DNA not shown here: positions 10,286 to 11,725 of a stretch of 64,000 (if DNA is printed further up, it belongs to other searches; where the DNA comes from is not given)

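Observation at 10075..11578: Low-GC two-gene islet: small coiled-coil membrane protein plus Mrr-cat-like nuclease fused to a glycine-zipper membrane segment (candidate novel defence/abortive-infection module)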

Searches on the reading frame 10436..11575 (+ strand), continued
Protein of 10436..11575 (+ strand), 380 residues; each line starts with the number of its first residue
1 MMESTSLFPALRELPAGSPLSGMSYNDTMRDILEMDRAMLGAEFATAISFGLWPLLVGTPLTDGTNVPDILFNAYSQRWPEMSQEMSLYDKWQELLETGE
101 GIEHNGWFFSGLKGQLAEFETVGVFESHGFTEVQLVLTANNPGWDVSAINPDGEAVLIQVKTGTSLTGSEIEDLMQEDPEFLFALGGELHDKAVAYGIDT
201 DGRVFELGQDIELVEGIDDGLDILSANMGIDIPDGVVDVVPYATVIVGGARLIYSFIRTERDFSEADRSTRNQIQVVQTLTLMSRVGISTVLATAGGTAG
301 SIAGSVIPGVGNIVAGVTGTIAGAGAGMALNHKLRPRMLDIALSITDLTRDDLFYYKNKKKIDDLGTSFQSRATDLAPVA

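Call 38: search_protein_families(library=padloc, alignment_id=A2, max_evalue=0.00001)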
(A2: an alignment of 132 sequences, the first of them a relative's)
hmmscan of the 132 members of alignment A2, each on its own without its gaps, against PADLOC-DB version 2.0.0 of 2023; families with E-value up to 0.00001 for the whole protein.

A. member 1, L001:4022-5326:- (435 aa): 0 families

B. families by the number of members that match (of 132 scanned): 222 families (the first 25 are shown)
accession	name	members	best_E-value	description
PDLC04134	mad2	6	1.6e-17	mads_2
PDLC03928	PsyrT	3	4.2e-111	-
PDLC01078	C3a156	3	1.5e-13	oxidoreductase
PDLC02759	SspA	3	9.4e-10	SspA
PDLC02657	DndA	3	2.5e-09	DndA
PDLC04178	HEC-01A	2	5.8e-90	-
PDLC04182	HEC-01A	2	3.8e-50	-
PDLC04183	HEC-01A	2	4.6e-46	-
PDLC04175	HEC-01A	2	1.9e-42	-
PDLC04176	HEC-01A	2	2.6e-41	-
PDLC04180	HEC-01A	2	1.6e-39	-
PDLC04177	HEC-01A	2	1.7e-37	-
PDLC02980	AriA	2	2.1e-34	-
PDLC04179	HEC-01A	2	3.8e-33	-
PDLC04184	HEC-01A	2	8.2e-32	-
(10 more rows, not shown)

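Call 58: search_protein_representatives(alignment_id=A1)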
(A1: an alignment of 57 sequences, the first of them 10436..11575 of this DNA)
Query: 57 sequences, 375 profile positions. Proteins with E-value up to 0.001 (for the whole library): 563; up to 1e-10: 256; up to 1e-30: 129. The best 150 are listed.
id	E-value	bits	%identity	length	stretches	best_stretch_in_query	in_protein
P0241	1.3e-200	682.4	-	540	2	65-372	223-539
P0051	6.0e-183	624.3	-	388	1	1-374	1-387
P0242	1.1e-181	620.1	-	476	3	193-374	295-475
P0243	1.3e-160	550.8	-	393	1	1-374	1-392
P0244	2.9e-159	546.3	-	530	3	170-372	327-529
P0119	2.1e-158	543.5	-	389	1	1-374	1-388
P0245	1.1e-150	518.2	-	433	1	1-372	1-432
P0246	1.8e-146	504.3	-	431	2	196-372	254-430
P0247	2.4e-141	487.3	-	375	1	3-371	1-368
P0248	2.7e-126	437.8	-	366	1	1-371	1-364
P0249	1.1e-121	422.6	-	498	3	202-372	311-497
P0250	1.2e-121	422.5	-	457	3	162-288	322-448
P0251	6.7e-121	420.1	-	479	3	61-231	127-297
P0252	8.2e-120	416.5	-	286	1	90-374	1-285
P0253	1.5e-115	402.5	-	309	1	3-298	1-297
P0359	2.7e-32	128.5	-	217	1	206-364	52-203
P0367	6.7e-31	123.9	-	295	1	205-368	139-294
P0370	6.4e-30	120.7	-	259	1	215-369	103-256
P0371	2.0e-29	119.1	-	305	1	213-362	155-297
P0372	2.5e-29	118.7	-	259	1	192-369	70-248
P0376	2.5e-28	115.4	-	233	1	209-366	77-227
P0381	1.2e-27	113.2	-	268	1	178-369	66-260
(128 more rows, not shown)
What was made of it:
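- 10436..11578 (+): Large gene (380 aa): N-terminal peptide motif, PD-(D/E)xK domain, Gly-zipper hydrophobic module, conserved C-terminal tail. 563 representatives at 50% clustering (call 58).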

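Call 69: find_related_loci(query=A1, collection=viral_contigs, flank=8000)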
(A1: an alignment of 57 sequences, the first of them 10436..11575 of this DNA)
Query A1 (380 aa) in viral_contigs; peptide patterns used: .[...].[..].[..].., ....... (x = any residue, [..] = any of these).
101 stretches matched a pattern, but none encodes a relative of the query by tblastn (E <= 1e-3).

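Call 70: search_dna_similar(query=window:10436-11575:+, collection=plasmids, mode=protein, max_evalue=0.001)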
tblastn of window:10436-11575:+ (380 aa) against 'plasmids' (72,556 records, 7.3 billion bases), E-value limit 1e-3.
No match.
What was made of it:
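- No copies were found on plasmids (call 70).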

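Call 71: search_dna_similar(query=window:10436-11575:+, collection=phages, mode=protein, max_evalue=0.001)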
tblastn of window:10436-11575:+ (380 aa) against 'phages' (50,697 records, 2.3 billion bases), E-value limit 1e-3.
No match.
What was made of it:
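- There are no copies in IMG/VR, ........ or PLSDB (calls 69-71).
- Tried and rejected: There were no copies in IMG/VR, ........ phages or PLSDB plasmids (calls 69-71).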

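Call 80: search_protein_families(library=pfam, proteins=[P0370, P0371, P0376, P0367, P0017, P0241, P0372, P0381, P0359], max_evalue=0.1)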
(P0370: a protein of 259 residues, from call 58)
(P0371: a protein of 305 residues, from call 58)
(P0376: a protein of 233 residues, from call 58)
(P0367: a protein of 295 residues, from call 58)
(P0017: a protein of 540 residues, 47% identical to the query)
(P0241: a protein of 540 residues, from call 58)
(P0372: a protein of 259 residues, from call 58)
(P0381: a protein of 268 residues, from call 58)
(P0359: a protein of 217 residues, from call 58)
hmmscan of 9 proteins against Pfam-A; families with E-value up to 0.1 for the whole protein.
P0370 (259 aa): 5 families
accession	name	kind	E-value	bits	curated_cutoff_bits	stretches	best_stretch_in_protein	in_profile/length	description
PF06897.17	DUF1269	-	0.00044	21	26.9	1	175-253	3-79/100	Protein of unknown function (DUF1269)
PF05433.20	Rick_17kDa_Anti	-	0.0043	17.4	24.2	1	173-210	3-42/43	Glycine zipper 2TM domain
PF21724.2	DUF6861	-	0.0069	16.3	28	1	172-210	46-84/194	Family of unknown function (DUF6861)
PF04306.18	DUF456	-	0.03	15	29.4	1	160-207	51-98/139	Protein of unknown function (DUF456)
PF13488.11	Gly-zipper_Omp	-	0.04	14.3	25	1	174-213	4-45/46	Glycine zipper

P0371 (305 aa): 3 families
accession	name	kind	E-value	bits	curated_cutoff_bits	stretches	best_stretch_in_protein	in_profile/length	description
PF13488.11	Gly-zipper_Omp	-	0.012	15.9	25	1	229-258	8-38/46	Glycine zipper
PF17375.8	DUF5397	-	0.027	14.6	26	1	86-108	31-53/64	Family of unknown function (DUF5397)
PF06897.17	DUF1269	-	0.078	13.8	26.9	0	229-297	6-75/100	Protein of unknown function (DUF1269)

P0376 (233 aa): 0 families

P0367 (295 aa): 1 family
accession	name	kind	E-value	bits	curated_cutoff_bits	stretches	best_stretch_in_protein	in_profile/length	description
PF13488.11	Gly-zipper_Omp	-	0.069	13.5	25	0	221-249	13-42/46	Glycine zipper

P0017 (540 aa): 2 families
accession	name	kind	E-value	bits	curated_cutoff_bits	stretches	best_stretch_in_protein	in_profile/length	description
PF04471.18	Mrr_cat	-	0.0047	17.5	21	0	270-320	4-56/115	Restriction endonuclease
PF13488.11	Gly-zipper_Omp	-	0.017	15.4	25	1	452-489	3-42/46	Glycine zipper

P0241 (540 aa): 1 family
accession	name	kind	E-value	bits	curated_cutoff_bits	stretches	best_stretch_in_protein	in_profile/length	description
PF16502.10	DUF5059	-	0.071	12.3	25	1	28-94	530-594/619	Domain of unknown function (DUF5059)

P0372 (259 aa): 2 families
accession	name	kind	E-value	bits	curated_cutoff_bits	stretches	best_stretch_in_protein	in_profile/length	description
PF11981.13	DUF3482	-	0.017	15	29.2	1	154-209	143-201/293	Domain of unknown function (DUF3482)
PF21724.2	DUF6861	-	0.051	13.5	28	1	162-195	44-77/194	Family of unknown function (DUF6861)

P0381 (268 aa): 3 families
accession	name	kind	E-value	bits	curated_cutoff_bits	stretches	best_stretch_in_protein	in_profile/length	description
PF13488.11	Gly-zipper_Omp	-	0.0046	17.3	25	1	179-217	5-45/46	Glycine zipper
PF11981.13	DUF3482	-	0.015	15.1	29.2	1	166-219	143-199/293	Domain of unknown function (DUF3482)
PF21724.2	DUF6861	-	0.085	12.7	28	0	176-209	46-79/194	Family of unknown function (DUF6861)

P0359 (217 aa): 0 families

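Call 105: list_cluster_members(proteins=[P0001, P0121, P0389, P0396])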
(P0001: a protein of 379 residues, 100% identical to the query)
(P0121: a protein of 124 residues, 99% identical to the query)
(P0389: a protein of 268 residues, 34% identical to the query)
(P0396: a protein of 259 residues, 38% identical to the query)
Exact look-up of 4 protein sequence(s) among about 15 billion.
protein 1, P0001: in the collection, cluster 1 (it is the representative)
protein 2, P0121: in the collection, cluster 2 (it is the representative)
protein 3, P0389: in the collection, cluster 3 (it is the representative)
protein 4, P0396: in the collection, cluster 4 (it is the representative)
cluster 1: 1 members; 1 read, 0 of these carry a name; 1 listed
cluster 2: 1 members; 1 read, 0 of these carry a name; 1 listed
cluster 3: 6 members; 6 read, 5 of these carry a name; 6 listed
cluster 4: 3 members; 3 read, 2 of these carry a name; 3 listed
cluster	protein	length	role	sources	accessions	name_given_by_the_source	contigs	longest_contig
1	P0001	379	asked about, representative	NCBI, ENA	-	-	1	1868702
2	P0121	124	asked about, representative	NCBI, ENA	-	-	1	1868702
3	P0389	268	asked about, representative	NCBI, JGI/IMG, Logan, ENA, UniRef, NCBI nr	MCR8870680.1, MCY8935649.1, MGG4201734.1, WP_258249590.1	hypothetical protein [Peribacillus frigoritolerans] | hypothetical protein n=1 Tax=Peribacillus frigoritolerans TaxID=450367 RepID=UPI00215ACA77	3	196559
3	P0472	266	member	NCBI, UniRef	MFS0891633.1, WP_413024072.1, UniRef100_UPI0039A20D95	hypothetical protein [Peribacillus frigoritolerans] | hypothetical protein n=1 Tax=Peribacillus frigoritolerans TaxID=450367 RepID=UPI0039A20D95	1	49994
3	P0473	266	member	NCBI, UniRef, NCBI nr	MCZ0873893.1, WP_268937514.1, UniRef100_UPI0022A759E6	hypothetical protein [Peribacillus sp. AS_2] | hypothetical protein n=1 Tax=Peribacillus sp. AS_2 TaxID=2996755 RepID=UPI0022A759E6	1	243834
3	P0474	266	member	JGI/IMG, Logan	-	hypothetical protein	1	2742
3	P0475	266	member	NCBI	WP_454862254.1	hypothetical protein [Peribacillus frigoritolerans]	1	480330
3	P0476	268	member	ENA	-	-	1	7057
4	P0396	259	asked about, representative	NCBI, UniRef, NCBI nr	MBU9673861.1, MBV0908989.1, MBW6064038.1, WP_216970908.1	hypothetical protein KQ939_09955 [Planococcus sp. CP5-4] | hypothetical protein n=1 Tax=unclassified Planococcus (in: firmicutes) TaxID=2662419 ... | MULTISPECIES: hypothetical protein [unclassified Planococcus (in: firmicutes)]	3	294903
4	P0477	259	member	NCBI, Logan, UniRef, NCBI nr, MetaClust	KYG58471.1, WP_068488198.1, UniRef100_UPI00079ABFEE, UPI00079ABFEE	hypothetical protein [Planococcus maritimus] | hypothetical protein n=1 Tax=Planococcus maritimus TaxID=192421 RepID=UPI00079ABFEE | status=active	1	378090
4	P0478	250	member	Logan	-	-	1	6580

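Call 107: search_protein_families(library=pfam, proteins=[L061:4438-5505:+, L061:3625-4428:+, L073:5595-5975:+], max_evalue=0.1)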
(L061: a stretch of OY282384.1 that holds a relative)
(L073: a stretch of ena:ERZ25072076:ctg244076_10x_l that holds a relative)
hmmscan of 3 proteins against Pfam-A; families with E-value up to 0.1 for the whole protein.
L061:4438-5505:+ (356 aa): 0 families

L061:3625-4428:+ (268 aa): 0 families

L073:5595-5975:+ (127 aa): 1 family
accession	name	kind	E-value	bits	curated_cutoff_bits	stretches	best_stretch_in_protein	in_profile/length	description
PF22558.3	REase-ARP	-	1.4e-05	25.3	27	1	35-117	62-150/270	Restriction Endonuclease associating with ARP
